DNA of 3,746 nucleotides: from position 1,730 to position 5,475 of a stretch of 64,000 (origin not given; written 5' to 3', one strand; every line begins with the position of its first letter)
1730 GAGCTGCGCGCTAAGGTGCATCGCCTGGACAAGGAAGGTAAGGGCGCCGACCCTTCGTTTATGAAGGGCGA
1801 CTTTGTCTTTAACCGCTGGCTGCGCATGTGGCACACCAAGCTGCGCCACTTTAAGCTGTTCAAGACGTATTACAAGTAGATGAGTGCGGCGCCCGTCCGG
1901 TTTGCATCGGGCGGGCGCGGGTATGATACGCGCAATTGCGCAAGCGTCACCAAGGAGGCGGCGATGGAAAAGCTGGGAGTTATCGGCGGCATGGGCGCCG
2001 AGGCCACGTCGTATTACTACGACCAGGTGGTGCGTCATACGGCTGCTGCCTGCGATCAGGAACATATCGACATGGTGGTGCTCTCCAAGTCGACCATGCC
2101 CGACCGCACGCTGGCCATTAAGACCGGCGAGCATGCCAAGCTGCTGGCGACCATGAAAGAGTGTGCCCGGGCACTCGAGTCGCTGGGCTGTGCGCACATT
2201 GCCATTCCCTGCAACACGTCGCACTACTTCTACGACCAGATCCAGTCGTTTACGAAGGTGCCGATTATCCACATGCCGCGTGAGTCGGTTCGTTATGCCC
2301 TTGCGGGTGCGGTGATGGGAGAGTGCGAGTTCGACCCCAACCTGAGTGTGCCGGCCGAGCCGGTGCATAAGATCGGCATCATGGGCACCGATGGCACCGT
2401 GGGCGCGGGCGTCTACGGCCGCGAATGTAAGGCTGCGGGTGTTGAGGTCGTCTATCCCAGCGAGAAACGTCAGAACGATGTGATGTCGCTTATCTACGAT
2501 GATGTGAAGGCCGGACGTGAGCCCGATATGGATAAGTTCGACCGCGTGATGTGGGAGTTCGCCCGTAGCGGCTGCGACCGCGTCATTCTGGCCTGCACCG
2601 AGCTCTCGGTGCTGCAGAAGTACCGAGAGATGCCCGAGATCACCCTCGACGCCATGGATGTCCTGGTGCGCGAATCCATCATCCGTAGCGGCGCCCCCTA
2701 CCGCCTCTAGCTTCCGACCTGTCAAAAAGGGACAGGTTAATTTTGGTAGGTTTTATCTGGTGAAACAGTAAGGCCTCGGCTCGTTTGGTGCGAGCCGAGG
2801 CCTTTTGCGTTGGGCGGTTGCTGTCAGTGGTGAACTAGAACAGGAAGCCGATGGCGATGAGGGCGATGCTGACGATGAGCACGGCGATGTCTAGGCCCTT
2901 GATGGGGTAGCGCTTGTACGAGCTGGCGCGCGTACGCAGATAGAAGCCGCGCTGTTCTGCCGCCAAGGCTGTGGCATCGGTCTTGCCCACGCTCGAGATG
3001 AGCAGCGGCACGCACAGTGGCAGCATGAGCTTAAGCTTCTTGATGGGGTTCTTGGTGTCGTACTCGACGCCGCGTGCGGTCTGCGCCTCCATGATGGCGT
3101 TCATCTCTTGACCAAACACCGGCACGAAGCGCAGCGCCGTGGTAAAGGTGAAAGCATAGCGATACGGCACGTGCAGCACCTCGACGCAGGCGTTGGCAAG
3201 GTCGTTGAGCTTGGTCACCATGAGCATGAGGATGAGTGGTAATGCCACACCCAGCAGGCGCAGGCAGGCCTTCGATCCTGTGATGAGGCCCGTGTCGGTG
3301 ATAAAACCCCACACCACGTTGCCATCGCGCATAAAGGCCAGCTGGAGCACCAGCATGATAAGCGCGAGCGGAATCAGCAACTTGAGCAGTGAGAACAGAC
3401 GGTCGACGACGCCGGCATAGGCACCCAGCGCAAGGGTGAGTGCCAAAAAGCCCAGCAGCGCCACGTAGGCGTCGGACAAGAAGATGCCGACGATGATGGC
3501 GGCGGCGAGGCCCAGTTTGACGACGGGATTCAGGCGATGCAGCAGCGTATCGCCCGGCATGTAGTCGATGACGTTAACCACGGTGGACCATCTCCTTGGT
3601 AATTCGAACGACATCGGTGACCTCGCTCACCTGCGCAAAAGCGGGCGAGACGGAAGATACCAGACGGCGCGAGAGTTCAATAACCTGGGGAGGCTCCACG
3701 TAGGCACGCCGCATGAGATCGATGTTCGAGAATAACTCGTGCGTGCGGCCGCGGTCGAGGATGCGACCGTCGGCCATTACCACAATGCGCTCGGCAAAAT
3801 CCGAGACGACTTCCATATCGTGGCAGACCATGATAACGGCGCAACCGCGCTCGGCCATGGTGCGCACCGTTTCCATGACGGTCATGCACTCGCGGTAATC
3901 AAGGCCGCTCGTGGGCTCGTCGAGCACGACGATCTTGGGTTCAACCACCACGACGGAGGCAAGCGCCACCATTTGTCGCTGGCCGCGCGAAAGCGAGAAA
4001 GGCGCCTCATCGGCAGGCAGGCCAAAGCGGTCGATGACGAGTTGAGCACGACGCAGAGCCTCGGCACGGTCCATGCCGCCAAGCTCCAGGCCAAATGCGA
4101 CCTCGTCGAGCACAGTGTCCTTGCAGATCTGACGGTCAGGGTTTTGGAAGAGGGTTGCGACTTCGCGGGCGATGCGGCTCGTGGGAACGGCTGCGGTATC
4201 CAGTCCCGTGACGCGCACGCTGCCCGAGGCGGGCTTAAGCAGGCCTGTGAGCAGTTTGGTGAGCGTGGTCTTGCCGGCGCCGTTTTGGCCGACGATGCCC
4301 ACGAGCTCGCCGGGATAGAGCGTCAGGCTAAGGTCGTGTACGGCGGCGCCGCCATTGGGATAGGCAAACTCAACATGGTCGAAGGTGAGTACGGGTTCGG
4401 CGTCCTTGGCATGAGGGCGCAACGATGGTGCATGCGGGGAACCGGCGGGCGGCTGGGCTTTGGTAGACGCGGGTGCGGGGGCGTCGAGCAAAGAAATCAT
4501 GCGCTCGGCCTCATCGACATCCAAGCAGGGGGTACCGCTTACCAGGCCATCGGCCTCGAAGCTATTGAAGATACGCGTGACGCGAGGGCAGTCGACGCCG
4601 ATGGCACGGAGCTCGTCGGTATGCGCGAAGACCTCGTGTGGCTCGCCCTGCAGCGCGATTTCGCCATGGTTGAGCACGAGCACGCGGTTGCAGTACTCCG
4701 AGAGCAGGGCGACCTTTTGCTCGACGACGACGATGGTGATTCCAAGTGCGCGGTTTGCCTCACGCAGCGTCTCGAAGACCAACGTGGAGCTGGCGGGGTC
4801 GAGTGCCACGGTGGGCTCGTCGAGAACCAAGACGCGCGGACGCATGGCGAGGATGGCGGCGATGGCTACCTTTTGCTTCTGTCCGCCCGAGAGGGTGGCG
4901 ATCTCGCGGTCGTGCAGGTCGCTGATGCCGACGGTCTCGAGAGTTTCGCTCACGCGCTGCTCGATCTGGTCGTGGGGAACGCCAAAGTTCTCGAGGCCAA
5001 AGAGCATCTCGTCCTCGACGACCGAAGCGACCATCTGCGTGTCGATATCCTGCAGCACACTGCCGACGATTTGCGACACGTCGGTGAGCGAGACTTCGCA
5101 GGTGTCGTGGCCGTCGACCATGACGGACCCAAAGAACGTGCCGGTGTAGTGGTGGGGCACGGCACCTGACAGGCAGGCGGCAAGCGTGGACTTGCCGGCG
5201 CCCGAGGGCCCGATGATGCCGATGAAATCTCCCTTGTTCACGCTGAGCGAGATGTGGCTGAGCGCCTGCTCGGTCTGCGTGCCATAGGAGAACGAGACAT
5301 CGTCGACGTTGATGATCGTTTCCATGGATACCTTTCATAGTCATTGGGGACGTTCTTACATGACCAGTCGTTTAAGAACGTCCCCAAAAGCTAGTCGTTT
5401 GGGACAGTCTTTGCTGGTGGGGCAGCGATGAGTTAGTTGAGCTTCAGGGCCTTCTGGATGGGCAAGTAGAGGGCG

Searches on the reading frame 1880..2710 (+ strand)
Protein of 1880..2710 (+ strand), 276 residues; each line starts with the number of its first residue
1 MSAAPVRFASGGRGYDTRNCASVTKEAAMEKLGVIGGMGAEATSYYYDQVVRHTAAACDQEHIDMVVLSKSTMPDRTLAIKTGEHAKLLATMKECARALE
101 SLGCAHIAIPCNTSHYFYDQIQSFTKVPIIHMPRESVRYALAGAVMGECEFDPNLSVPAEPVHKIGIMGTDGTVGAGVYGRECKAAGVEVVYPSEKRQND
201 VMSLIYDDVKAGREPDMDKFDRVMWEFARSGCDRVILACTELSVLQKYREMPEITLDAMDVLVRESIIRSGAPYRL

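Call 66: search_protein_families(library=pfam, proteins=[window:1880-2710:+], max_evalue=0.000001)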
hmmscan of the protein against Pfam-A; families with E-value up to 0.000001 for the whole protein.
window:1880-2710:+ (276 aa): 1 family
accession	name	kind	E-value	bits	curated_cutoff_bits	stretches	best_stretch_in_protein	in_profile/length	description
PF01177.27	Asp_Glu_race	-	6.3e-37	127.9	31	1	35-264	1-209/211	Asp/Glu/Hydantoin racemase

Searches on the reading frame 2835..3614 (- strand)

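Call 66: search_protein_families(library=pfam, proteins=[window:2835-3614:-], max_evalue=0.000001)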
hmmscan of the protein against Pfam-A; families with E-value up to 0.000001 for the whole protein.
window:2835-3614:- (259 aa): 1 family
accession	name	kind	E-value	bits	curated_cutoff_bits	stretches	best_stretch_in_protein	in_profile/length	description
PF02361.21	CbiQ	-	2.8e-26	93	25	1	23-226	3-210/216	Cobalt transport protein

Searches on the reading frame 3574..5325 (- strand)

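Call 53: search_protein_families(library=pfam, proteins=[window:3574-5325:-], max_evalue=1e-8)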
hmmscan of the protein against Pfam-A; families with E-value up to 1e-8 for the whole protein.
window:3574-5325:- (583 aa): 4 families
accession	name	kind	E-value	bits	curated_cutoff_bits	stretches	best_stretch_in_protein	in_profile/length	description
PF00005.33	ABC_tran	-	4.8e-61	205.8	25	2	330-473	2-137/137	ABC transporter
PF13304.12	AAA_21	-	2e-22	81.1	27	0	123-200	220-295/304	AAA domain, putative AbiEii toxin, Type IV TA system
PF02463.25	SMC_N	-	2.4e-13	50.4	40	0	342-515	27-210/220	RecF/RecN/SMC N terminal domain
PF13191.12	AAA_16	-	1.2e-09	39.3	32.6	0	28-196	18-164/167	AAA ATPase domain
